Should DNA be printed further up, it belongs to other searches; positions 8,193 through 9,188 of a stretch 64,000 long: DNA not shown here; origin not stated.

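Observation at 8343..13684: Tn7-like core with a TnsA-like protein lacking the catalytic residues and a TniB-sized TnsC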

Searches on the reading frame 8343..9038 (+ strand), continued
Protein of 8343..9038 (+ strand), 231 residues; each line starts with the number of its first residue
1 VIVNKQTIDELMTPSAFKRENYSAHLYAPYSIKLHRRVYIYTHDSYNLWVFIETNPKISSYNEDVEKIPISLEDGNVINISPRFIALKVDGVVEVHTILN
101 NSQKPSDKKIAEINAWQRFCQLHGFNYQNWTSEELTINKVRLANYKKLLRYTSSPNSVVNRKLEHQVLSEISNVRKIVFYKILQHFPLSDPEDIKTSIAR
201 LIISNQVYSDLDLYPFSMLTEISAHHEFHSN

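Call 37: fold_search(model_id=the predicted structure, library=pdb)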
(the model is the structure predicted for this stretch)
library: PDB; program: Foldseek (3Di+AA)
matches with E <= 10: 589; with E <= 0.001: 4
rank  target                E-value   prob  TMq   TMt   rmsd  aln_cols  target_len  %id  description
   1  1t0f_A                2.5e-06  1.00  0.38  0.34   9.5       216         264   11  Crystal Structure of the TnsA/TnsC(504-555) complex (released 2004-11-09)
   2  1t0f_B                3.8e-06  1.00  0.39  0.35   8.3       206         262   13  Crystal Structure of the TnsA/TnsC(504-555) complex (released 2004-11-09)
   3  9bw1_M                4.1e-06  1.00  0.55  0.20   6.6       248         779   16  TnsABCD-DNA transpososome (released 2024-10-16)
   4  1f1z_A                3.5e-05  1.00  0.42  0.38   8.0       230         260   13  TNSA, a catalytic component of the TN7 transposition system (released 2000-06-28)
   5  7lw9_A                1.6e-02  0.16  0.14  0.13  18.0       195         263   11  Human Exonuclease 5 crystal structure in complex with ssDNA, Sm, and Na (released 2021-07-14)
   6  7lw7                  3.1e-02  0.13  0.15  0.12  18.0       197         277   10  Human Exonuclease 5 crystal structure (released 2021-07-14)
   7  7lw8_A                5.3e-02  0.14  0.14  0.13  17.9       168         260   11  Human Exonuclease 5 crystal structure in complex with a ssDNA (released 2021-07-14)
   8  9iac_A                5.6e-02  0.57  0.18  0.16  15.6        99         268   14  Structure of the Argonaute-associated Cas4 family protein 1 (ACE1) from Microcystis aeruginosa (MaACE1) (released 2025-04-23)
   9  6hlu_B                5.6e-02  0.33  0.20  0.07  12.0       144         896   17  Crystal structure of the LRR-Roc-COR domain of the Chlorobium tepidum Roco protein (released 2018-12-26)
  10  3zjt_A                6.0e-02  0.08  0.12  0.05  17.8       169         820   12  Ternary complex of E.coli leucyl-tRNA synthetase, tRNA(Leu)574 and the benzoxaborole AN3017 in the editing conformatio (released 2013-04-17)
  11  7lwa_A                6.3e-02  0.12  0.14  0.13  16.9       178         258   11  Human Exonuclease 5 crystal structure (T88E) in complex with ssDNA and Mg (released 2021-07-14)
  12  3zjv_A                6.7e-02  0.08  0.13  0.05  17.8       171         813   12  Ternary complex of E .coli leucyl-tRNA synthetase, tRNA(Leu) and the benzoxaborole AN3213 in the editing conformation (released 2013-04-17)
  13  9iab_A                8.1e-02  0.33  0.23  0.21  20.3       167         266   12  Structure of the Argonaute-associated Cas4 family protein 1 (ACE1) from Chroococcidiopsis thermalis (CtACE1) (released 2025-04-23)
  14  4arc_A                8.1e-02  0.07  0.11  0.05  16.9       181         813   12  Ternary complex of E. coli leucyl-tRNA synthetase, tRNA(leu) and leucine in the editing conformation (released 2012-06-13)
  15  1p6r_MODEL_1_A        9.1e-02  0.99  0.23  0.59   3.7        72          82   14  Solution structure of the DNA binding domain of the repressor BlaI. (released 2003-12-09)
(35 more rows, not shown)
